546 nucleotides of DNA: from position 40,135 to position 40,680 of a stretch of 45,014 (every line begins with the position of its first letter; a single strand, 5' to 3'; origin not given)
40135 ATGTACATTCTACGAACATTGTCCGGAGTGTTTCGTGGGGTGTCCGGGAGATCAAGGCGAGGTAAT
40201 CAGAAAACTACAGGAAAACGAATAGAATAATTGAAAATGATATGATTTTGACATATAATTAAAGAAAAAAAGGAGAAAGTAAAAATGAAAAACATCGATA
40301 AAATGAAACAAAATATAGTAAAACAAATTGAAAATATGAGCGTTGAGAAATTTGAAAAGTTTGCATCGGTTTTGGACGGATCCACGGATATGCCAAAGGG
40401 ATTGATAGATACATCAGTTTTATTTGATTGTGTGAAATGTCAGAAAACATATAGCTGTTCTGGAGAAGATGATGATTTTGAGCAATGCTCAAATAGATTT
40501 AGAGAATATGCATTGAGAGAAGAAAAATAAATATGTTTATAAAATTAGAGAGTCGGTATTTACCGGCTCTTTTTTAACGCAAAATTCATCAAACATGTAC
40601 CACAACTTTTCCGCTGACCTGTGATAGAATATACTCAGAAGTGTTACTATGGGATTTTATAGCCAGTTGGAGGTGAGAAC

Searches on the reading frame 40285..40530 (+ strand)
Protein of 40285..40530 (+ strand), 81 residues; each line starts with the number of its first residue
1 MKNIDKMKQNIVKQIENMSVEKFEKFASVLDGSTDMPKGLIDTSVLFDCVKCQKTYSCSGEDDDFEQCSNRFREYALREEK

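Call 11: search_protein_families(library=pfam, proteins=[window:40285-40530:+], max_evalue=0.01)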
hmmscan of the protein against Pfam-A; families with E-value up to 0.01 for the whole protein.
window:40285-40530:+ (81 aa): 0 families

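Call 18: search_protein_families(library=phrogs, proteins=[window:40285-40530:+], max_evalue=0.01)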
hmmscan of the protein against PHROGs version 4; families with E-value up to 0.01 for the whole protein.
window:40285-40530:+ (81 aa): 0 families

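Call 27: search_protein_families(library=ncbifam, proteins=[window:40285-40530:+], max_evalue=1)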
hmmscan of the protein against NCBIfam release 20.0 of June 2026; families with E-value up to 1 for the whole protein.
window:40285-40530:+ (81 aa): 1 family
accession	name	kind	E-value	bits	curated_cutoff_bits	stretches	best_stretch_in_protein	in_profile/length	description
NF047588.1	GlcsyltransPgfSStrep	equivalog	0.15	11.2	500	1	2-40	14-51/308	glycosyltransferase PgfS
